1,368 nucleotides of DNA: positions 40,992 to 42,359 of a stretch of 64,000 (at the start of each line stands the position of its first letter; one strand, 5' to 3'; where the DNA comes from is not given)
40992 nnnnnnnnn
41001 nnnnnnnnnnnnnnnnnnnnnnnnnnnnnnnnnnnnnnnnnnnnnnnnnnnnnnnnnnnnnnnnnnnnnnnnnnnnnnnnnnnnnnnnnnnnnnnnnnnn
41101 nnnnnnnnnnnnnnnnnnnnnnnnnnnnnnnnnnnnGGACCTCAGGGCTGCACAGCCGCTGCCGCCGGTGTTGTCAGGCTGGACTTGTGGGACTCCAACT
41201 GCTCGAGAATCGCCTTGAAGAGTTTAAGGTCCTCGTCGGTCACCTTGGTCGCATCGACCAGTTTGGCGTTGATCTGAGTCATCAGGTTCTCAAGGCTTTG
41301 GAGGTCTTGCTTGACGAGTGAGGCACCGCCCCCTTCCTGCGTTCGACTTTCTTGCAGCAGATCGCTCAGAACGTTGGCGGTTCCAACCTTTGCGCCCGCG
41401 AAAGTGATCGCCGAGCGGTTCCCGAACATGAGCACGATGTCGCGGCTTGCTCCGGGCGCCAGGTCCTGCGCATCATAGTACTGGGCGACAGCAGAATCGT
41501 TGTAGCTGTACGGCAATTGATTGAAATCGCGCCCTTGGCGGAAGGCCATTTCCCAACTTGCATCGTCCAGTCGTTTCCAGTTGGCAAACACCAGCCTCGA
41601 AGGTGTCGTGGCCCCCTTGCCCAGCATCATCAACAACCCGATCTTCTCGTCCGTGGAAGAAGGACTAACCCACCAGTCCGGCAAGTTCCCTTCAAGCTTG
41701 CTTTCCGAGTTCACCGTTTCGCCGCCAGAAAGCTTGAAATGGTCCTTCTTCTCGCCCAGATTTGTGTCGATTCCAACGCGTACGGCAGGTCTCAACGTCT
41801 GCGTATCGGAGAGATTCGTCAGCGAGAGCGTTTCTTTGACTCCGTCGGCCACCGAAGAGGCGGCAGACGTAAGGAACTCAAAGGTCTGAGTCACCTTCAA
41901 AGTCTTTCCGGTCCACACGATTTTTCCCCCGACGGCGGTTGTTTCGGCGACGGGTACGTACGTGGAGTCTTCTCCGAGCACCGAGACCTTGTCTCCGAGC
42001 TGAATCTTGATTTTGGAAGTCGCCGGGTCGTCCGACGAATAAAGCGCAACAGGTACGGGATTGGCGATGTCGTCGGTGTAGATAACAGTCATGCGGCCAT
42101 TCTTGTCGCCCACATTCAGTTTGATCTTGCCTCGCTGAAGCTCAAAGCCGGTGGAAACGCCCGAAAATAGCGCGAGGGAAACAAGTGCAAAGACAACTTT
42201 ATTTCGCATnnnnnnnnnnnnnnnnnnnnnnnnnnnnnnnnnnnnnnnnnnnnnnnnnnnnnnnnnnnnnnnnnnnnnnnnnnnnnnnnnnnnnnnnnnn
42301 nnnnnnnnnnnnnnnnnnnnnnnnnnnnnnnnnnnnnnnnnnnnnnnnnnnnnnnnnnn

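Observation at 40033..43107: Overlapping three-gene envelope module (secreted TPR protein, secreted 355-aa orphan, TPR protein with TM) wedged between rpe and recA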

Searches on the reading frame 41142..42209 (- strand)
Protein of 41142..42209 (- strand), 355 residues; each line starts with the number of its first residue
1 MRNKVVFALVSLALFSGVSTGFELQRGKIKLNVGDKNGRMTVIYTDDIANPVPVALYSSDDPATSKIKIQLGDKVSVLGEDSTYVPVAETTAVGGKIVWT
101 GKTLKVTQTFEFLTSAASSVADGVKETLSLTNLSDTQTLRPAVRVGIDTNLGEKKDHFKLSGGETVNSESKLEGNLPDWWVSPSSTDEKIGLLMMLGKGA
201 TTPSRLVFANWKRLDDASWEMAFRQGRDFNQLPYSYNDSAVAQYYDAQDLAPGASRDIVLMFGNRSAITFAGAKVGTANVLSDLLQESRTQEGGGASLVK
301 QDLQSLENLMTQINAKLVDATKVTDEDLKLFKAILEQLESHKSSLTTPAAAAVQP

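Call 3: search_protein_families(library=pfam, proteins=[window:41142-42209:-], max_evalue=0.1)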
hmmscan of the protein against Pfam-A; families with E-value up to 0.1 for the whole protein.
window:41142-42209:- (355 aa): 1 family
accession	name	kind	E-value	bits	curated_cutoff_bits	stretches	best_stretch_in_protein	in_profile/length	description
PF18052.6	Rx_N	-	0.032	14.8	27.7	1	281-338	9-61/93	Rx N-terminal domain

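Call 4: search_protein_families(library=ncbifam, proteins=[window:41142-42209:-], max_evalue=0.1)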
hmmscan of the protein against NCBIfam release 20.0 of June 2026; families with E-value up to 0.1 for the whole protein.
window:41142-42209:- (355 aa): 0 families

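Call 5: find_homologous_proteins(query=window:41142-42209:-, max_evalue=0.001)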
Query window:41142-42209:- (355 aa): 53 proteins with E <= 0.001 among 6598 candidates.
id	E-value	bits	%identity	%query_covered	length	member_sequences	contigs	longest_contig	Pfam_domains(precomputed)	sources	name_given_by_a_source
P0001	1.3e-226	769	100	100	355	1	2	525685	-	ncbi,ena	ncbi:MAG: hypothetical protein WCG80_01815 [Spirochaetales bacterium]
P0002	1.1e-157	542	69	97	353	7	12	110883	-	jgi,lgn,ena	jgi:hypothetical protein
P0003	1.0e-154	533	68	100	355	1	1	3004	-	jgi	jgi:hypothetical protein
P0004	2.1e-152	525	66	100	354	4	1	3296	-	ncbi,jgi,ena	-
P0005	5.0e-146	504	67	97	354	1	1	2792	-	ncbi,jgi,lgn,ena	-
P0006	8.0e-144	497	65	96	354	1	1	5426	-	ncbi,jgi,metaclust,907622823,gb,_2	metaclust:\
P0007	1.7e-112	394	54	92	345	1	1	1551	-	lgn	-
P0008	4.6e-112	393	52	97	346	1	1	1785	-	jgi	jgi:hypothetical protein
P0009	9.2e-112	392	53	97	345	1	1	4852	-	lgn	-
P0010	2.2e-111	390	54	97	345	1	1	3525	-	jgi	-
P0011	5.4e-111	389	53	97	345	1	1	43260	-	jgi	-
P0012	1.3e-110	388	52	97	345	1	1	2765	-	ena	-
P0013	3.3e-110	387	53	97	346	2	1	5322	-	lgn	-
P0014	1.7e-109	384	53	92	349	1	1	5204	-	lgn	-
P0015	1.8e-109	384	53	92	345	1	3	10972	-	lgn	-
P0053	1.8e-53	200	34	96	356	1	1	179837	-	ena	-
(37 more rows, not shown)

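Call 6: search_solved_structures(query=window:41142-42209:-, max_evalue=1)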
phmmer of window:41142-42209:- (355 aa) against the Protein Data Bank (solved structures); distinct sequences matched with E-value up to 1: 1.
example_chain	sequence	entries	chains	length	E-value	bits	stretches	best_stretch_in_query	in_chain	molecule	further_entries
2e18_A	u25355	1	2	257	0.4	13.2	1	106-179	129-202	NH(3)-dependent NAD(+) synthetase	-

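Call 11: find_encoding_contigs(protein=P0053, flank=8000, max_places=3)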
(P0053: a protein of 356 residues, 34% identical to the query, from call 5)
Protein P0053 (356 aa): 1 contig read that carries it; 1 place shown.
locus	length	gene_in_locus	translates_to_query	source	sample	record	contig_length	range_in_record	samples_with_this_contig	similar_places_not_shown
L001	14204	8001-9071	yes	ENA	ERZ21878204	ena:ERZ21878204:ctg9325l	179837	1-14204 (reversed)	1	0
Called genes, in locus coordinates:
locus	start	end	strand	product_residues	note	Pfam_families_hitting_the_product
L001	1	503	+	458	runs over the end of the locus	PF11838:ERAP1_C (faint), PF13646:HEAT_2 (weak), PF02985:HEAT (faint), PF13513:HEAT_EZ (faint), PF03130:HEAT_PBS (faint), PF13646:HEAT_2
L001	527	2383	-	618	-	PF13519:VWA_2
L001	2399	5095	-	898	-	PF27167:HTH_GRAD, PF27371:GRAD_C, PF03449:GreA_GreB_N, PF01272:GreA_GreB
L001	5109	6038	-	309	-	PF07719:TPR_2 (faint), PF13181:TPR_8 (faint), PF13424:TPR_12 (faint), PF14559:TPR_19 (faint)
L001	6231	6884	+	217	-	PF00834:Ribul_P_3_epim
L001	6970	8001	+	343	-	PF12895:ANAPC3 (faint), PF07719:TPR_2 (faint), PF13174:TPR_6 (faint), PF13181:TPR_8 (faint), PF13424:TPR_12 (faint), PF13428:TPR_14 (faint), PF13432:TPR_16 (faint), PF14559:TPR_19 (faint)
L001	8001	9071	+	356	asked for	-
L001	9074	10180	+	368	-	PF07719:TPR_2 (faint)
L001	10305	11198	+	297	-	PF00154:RecA_N, PF08423:Rad51 (weak), PF06745:ATPase (weak), PF27531:MT3502_N (weak)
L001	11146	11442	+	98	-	PF21096:RecA_C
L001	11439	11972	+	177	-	PF01288:HPPK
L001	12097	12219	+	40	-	-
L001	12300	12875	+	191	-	PF02616:SMC_ScpA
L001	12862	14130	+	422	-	PF04079:SMC_ScpB, PF01479:S4, PF00849:PseudoU_synth_2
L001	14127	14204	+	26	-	?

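Call 15: search_protein_representatives(alignment_id=A1)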
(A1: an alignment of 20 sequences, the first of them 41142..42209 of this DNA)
Query: 20 sequences, 345 profile positions. Proteins with E-value up to 0.001 (for the whole library): 1997; up to 1e-10: 1203; up to 1e-30: 339. The best 150 are listed.
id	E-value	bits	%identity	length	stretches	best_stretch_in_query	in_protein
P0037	6.6e-162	554.8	-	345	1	1-345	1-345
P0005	3.3e-152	522.9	-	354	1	1-345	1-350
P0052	2.3e-131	454.3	-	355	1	2-344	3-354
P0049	4.7e-131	453.3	-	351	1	1-341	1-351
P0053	1.1e-126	438.9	-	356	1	1-341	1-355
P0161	4.5e-109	381.0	-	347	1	1-345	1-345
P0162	2.5e-98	345.7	-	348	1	1-341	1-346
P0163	2.7e-98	345.6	-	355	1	1-342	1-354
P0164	4.4e-96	338.3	-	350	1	1-341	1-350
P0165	2.6e-95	335.8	-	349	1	6-345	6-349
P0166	1.2e-94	333.6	-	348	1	6-340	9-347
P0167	5.6e-94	331.4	-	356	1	2-341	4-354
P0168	1.1e-93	330.4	-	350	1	2-341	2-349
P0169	4.0e-93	328.6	-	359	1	6-340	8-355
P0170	8.8e-93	327.5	-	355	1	3-342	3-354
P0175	4.3e-90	318.6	-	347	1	3-342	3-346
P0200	4.4e-83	295.6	-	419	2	6-279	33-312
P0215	3.8e-79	282.6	-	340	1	1-340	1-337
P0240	1.7e-73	264.1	-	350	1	5-337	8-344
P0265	8.7e-65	235.4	-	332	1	1-341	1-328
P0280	1.5e-60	221.5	-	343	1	1-341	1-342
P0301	1.4e-55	205.2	-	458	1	25-333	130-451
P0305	2.1e-54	201.3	-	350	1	7-336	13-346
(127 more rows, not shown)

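Call 16: list_cluster_members(proteins=[P0161, P0165, P0175, P0200, P0215, P0240, P0265, P0280, P0301, P0305])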
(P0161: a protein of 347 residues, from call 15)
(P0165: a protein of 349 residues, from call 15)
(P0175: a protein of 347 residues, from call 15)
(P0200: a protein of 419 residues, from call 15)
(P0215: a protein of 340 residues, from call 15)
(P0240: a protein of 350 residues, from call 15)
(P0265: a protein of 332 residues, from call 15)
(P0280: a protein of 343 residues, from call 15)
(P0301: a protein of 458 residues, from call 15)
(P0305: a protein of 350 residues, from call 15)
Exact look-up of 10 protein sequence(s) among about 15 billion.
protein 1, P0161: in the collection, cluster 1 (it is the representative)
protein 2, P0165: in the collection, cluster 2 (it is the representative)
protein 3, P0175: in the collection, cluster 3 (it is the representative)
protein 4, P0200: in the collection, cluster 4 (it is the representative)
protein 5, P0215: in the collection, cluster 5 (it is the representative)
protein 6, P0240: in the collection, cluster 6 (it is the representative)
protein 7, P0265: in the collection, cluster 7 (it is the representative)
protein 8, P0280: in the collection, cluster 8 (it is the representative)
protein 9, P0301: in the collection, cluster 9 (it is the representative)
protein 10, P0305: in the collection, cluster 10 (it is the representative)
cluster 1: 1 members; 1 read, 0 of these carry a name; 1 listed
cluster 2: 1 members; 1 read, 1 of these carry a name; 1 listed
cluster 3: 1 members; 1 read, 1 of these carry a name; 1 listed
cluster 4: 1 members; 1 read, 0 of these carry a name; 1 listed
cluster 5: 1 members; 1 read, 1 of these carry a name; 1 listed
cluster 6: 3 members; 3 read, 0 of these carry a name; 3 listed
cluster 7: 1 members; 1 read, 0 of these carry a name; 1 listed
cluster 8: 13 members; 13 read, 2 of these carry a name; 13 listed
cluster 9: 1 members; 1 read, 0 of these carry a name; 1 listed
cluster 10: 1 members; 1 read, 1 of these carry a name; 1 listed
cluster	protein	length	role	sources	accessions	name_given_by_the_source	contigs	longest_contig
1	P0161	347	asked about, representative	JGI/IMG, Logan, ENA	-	-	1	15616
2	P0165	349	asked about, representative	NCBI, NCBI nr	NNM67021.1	MAG: hypothetical protein HKM06_03290 [Spirochaetales bacterium] | hypothetical protein [Spirochaetales bacterium]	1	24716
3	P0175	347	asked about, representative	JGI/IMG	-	hypothetical protein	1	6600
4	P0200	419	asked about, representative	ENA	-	-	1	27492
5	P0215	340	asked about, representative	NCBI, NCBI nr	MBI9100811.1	MAG: hypothetical protein JEY99_00220 [Spirochaetales bacterium] | hypothetical protein [Spirochaetales bacterium]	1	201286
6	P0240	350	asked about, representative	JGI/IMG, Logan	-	-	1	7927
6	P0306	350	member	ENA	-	-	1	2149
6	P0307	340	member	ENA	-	-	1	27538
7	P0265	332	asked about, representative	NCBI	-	-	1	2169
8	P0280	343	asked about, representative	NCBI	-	-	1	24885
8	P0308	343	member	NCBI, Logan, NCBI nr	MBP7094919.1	MAG: hypothetical protein KBC36_02395 [Spirochaetia bacterium] | hypothetical protein [Spirochaetia bacterium]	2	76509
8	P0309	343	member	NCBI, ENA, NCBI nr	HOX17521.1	MAG TPA: hypothetical protein PKW82_03620 [Spirochaetales bacterium] | hypothetical protein [Spirochaetales bacterium]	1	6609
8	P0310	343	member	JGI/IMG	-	-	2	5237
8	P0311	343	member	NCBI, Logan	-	-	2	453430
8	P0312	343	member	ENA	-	-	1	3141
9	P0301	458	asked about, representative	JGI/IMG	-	-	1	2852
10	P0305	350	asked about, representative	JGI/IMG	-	hypothetical protein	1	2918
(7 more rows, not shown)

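Call 17: predict_structure(alignment_id=A1)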
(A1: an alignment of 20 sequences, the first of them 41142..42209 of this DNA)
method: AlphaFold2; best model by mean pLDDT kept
length: 355 residues; sequences in the alignment: 20
mean_pLDDT: 79.5   pTM: 0.72
mean pLDDT of the five models: 79.5, 78.9, 78.2, 77.2, 75.0
residues with pLDDT >= 90: 110; 70-90: 154; 50-70: 78; < 50: 13
segments of 3 or more residues with pLDDT < 50: 15-19, 348-355
pLDDT, mean of each block of 10 residues (from residue 1): 67 53 85 84 82 74 77 90 89 89 95 86 95 95 88 68 88 93 81 90 92 84 75 63 95 96 90 74 60 59 71 68 71 76 60 37
secondary structure, 60 per line:
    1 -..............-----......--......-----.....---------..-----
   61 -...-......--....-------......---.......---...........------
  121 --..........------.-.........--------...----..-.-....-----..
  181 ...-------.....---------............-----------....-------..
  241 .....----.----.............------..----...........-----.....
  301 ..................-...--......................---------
elements in order: H2-15 E21-26 E29-34 E40-44 E66-71 E74-77 E85-90 E94-100 E104-114 E123-132 E141-149 E158-160 E170-173 E179-183 E191-195 E205-210 H211-216 E239-245 E255-264 H280-290 H296-318 H325-346

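Call 21: fold_search(model_id=the predicted structure, library=pdb)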
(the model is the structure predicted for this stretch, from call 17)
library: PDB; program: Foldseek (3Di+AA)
matches with E <= 10: 632; with E <= 0.001: 71
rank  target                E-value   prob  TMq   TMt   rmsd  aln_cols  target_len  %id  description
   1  9grx_2                1.3e-07  1.00  0.43  0.50   8.8       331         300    8  NDH-PSI-LHCI supercomplex from S. oleracea (released 2025-02-12)
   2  8ho8_A                1.4e-07  1.00  0.41  0.20  12.5       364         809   12  The cryo-EM structure of cellobiose phosphorylase from Clostridium thermocellum in complex with cellobiose (released 2023-12-13)
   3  8ho9_A                1.9e-07  1.00  0.43  0.21  12.3       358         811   12  The cryo-EM structure of cellobiose phosphorylase from Clostridium thermocellum (cysteine-to-serine varient) (released 2023-12-13)
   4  8hob_A                2.3e-07  1.00  0.41  0.20  12.5       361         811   14  The cryo-EM structure of cellobiose phosphorylase from Clostridium thermocellum ( variant) (released 2024-03-20)
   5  8ho7_A                2.5e-07  1.00  0.41  0.20  12.9       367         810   11  The cryo-EM structure of cellobiose phosphorylase from Clostridium thermocellum (released 2023-12-13)
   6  3qde_A                4.2e-07  1.00  0.41  0.20  12.5       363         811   13  The structure of Cellobiose phosphorylase from Clostridium thermocellum in complex with phosphate (released 2011-11-09)
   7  8h6h_A                5.0e-07  1.00  0.43  0.17  11.9       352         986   11  cryo-EM structure of cellodextrin phosphorylase from Clostridium thermocellum (released 2023-10-25)
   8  8xi1_A                7.7e-07  1.00  0.40  0.16  12.7       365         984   12  Cellodextrin phosphorylase from Clostridium thermocellum mutant - all cysteine residues were substituted with serines (released 2024-12-25)
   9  3act_A                1.5e-06  1.00  0.36  0.17  14.0       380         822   10  Crystal Structure of Cellvibrio gilvus Cellobiose Phosphorylase Histidine mutant (released 2010-12-22)
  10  8hnu_A                1.7e-06  1.00  0.44  0.18  11.4       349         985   12  Cellodextrin phosphorylase stable variant from Clostridium thermocellum (released 2023-12-13)
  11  3afj_A                1.9e-06  1.00  0.37  0.18  14.3       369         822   11  Crystal Structure of Cellvibrio gilvus Cellobiose Phosphorylase triple mutant (released 2011-03-23)
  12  8bou_B                2.1e-06  1.00  0.43  0.21   7.0       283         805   11  Crystal structure of Blautia producta GH94 (released 2023-11-29)
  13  3rrs_A                2.1e-06  1.00  0.40  0.19  14.9       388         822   10  Crystal structure analysis of cellobiose phosphorylase from Cellulomonas uda (released 2012-05-09)
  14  3s4c                  2.4e-06  1.00  0.35  0.17  15.0       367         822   10  Lactose phosphorylase in complex with sulfate (released 2012-06-27)
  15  5nz8_A                3.1e-06  1.00  0.37  0.17  13.4       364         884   10  Clostridium thermocellum cellodextrin phosphorylase with cellotetraose and phosphate bound (released 2017-08-09)
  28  3dcd_A                1.9e-05  1.00  0.46  0.53   5.8       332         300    9  X-ray structure of the galactose mutarotase related enzyme Q5FKD7 from Lactobacillus acidophilus at the resolution 1.9 (released 2008-07-29)
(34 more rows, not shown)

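Call 25: find_related_loci(query=A1, collection=genome_contigs, flank=6000)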
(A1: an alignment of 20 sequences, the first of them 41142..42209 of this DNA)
Query A1 (355 aa) in genome_contigs; peptide patterns used: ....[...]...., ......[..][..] (x = any residue, [..] = any of these).
67 stretches matched a pattern; 25 encode a relative of the query (tblastn E <= 1e-3); 25 distinct loci.
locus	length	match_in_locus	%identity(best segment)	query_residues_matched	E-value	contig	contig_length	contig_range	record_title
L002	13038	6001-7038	69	1-346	1e-163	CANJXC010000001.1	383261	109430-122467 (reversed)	MAG: Spirochaetales bacterium isolate RH-23may17-786 genome assembly, contig: RH-23may17-C57, whole genome shotgun seque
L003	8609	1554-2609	53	1-355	1e-118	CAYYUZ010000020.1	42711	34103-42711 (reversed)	MAG TPA_asm: uncultured Spirochaetales bacterium isolate binchicken_co54_357 genome assembly, contig: NODE_1497_length_4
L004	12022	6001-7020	51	1-345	5e-113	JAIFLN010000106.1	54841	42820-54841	MAG: Spirochaetes bacterium isolate bin_199 scaffold_184, whole genome shotgun sequence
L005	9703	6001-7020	51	1-345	3e-111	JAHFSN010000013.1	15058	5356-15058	MAG: Spirochaetaceae bacterium isolate nzgw599 NODE_8008_length_15059_cov_2.978712, whole genome shotgun sequence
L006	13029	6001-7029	38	1-343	8e-72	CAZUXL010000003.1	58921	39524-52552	MAG TPA_asm: uncultured Spirochaetales bacterium isolate SRP050083_co2_254 genome assembly, contig: NODE_207_length_5892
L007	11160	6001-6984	38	15-342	1e-65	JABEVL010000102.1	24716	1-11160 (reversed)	MAG: Spirochaetales bacterium isolate MAG 31 k99_1285145, whole genome shotgun sequence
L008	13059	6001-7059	35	1-343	3e-64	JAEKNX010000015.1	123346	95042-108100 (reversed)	MAG: Spirochaetales bacterium isolate bin_125 NODE_163_length_123346_cov_45.077465, whole genome shotgun sequence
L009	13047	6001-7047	36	4-345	6e-63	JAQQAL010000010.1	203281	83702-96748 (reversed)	MAG: Candidiatus Thalassospirochaeta sargassi isolate JB008 k141_150558, whole genome shotgun sequence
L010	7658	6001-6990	36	21-343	4e-62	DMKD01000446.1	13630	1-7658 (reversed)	MAG TPA_asm: Spirochaeta sp. isolate UBA9216 contig_38557, whole genome shotgun sequence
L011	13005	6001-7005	36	20-345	3e-61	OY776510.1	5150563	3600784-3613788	MAG: Spirochaetia bacterium isolate 10f9290b-63d0-4de7-b2b2-356c5ab5f7f1 genome assembly, chromosome: 1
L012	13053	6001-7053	35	4-345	2e-60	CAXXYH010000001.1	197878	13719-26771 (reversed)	MAG: Spirochaetia bacterium isolate 3f6413ad-2fe3-400d-aa3f-8d8018634007 genome assembly, contig: contig_1, whole genome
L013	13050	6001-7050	32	4-345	3e-57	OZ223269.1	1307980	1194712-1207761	MAG: Spirochaetia bacterium isolate 50ab941f-e521-41e2-bb97-00a459704a5b genome assembly, chromosome: 6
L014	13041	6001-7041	33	1-340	1e-55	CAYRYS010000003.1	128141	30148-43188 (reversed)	MAG TPA_asm: uncultured Spirochaetales bacterium isolate SRP252850_co1_379 genome assembly, contig: NODE_75_length_12814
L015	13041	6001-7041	35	4-340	1e-60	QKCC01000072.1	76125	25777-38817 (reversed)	MAG: Spirochaetales bacterium isolate SZUA-414 scaffold_558, whole genome shotgun sequence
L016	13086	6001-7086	30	22-343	4e-46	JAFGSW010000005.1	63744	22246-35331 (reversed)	MAG: Spirochaetales bacterium isolate Zod_Metabat.934 k87_787181, whole genome shotgun sequence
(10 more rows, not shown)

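Call 27: search_protein_families(library=pfam, alignment_id=A2, max_evalue=0.01)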
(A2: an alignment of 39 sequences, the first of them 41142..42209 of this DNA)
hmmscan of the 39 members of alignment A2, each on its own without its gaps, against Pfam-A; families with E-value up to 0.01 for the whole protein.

A. member 1, window:41142-42209:- (355 aa): 0 families

B. families by the number of members that match (of 39 scanned): 2 families
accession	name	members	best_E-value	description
PF16326.10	ABC_tran_CTD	2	0.0018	ABC transporter C-terminal domain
PF05957.18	DUF883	1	0.0013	DUF883 N-terminal domain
